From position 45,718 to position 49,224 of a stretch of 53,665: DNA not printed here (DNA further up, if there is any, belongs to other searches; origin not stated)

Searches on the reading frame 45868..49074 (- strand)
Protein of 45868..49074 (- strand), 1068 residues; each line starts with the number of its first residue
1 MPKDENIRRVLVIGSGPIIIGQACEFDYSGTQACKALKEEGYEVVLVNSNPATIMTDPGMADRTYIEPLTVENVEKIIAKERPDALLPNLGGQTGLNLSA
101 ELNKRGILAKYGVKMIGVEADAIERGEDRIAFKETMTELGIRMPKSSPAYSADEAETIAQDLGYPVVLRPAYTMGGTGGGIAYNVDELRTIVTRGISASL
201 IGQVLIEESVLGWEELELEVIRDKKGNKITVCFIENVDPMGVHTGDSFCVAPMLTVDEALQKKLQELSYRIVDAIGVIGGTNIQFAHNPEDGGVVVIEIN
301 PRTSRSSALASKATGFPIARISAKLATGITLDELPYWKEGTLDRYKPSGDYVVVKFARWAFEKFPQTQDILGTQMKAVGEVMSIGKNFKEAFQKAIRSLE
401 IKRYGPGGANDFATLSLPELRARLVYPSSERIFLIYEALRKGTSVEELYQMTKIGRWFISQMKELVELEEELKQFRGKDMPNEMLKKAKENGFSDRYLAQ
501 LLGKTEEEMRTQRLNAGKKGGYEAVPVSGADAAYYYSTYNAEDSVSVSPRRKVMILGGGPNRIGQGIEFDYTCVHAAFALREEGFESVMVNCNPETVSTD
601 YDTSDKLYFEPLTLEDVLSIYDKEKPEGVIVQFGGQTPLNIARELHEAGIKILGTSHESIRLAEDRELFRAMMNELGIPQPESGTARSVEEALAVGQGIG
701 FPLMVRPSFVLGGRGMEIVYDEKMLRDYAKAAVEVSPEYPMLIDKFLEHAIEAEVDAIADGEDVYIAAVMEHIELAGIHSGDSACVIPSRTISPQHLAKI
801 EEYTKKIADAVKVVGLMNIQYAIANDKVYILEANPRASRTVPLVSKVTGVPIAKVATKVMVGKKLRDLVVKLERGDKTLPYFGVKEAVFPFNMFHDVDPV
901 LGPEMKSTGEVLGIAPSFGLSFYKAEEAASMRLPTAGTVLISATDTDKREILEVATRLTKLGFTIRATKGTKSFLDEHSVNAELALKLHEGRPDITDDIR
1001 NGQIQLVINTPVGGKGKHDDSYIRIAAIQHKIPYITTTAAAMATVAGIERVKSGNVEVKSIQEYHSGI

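Call 36: list_cluster_members(proteins=[window:45868-49071:-, window:11969-13762:+, window:41633-43276:+, window:38626-39717:-, window:39763-41622:+, window:19936-21276:-, window:5358-6674:+, window:50247-51749:-])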
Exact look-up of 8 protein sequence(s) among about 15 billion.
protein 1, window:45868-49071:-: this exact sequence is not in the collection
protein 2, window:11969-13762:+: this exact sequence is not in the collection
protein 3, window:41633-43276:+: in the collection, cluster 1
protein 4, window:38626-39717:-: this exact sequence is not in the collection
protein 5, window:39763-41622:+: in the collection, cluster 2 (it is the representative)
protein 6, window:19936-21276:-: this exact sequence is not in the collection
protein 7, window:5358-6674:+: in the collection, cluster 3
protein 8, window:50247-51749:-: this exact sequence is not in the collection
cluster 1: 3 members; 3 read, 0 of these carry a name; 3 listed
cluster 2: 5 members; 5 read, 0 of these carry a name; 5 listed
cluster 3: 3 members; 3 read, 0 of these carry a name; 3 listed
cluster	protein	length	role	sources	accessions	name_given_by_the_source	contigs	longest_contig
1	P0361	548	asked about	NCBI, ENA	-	-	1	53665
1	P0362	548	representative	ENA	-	-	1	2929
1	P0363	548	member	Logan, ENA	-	-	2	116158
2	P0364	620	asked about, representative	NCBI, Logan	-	-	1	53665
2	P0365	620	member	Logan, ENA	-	-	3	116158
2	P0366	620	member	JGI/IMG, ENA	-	-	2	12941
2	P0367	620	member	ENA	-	-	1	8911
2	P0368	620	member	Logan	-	-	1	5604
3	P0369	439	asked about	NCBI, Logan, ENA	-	-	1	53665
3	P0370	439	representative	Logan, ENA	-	-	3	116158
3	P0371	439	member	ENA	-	-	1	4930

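Call 65: search_protein_families(library=pfam, proteins=[window:45868-49074:-], max_evalue=0.001)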
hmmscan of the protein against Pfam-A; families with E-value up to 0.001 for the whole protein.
window:45868-49074:- (1068 aa): 11 families
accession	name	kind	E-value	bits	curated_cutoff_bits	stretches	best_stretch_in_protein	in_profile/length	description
PF02786.22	CPSase_L_D2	-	1.3e-104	348.8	19.8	2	128-333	1-210/211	Carbamoyl-phosphate synthase L chain, ATP binding domain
PF25596.1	CPSase_L_D1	-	4.1e-102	336.7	27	2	550-661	2-117/118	Carbamoyl phosphate synthase preATP-grasp domain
PF02787.25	CPSase_L_D3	-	3.3e-27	94.7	26.6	1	423-501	2-79/80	Carbamoyl-phosphate synthetase large chain, oligomerisation domain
PF02222.28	ATP-grasp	-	1.1e-24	87.5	27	2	672-837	2-163/179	ATP-grasp domain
PF02142.27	MGS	-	1.8e-24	86.1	24.1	1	950-1036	1-94/94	MGS-like domain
PF07478.18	Dala_Dala_lig_C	-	4.5e-15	56.1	24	2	153-301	26-174/204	D-ala D-ala ligase C-terminus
PF15632.11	ATPgrasp_Ter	-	6.3e-12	45.8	29.1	1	796-864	45-112/131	ATP-grasp in the biosynthetic pathway with Ter operon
PF02655.19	ATP-grasp_3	-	1.1e-10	42.3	23.2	1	128-303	3-157/160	ATP-grasp domain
PF01071.24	GARS_A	-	5.5e-08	33.3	27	0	667-836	4-188/194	Phosphoribosylglycinamide synthetase, ATP-grasp (A) domain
PF13549.11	ATP-grasp_5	-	5.7e-06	26.3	27.6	0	133-169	16-52/221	ATP-grasp domain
PF08442.15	ATP-grasp_2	-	5.2e-05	23.4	29.5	0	133-230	8-121/202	ATP-grasp domain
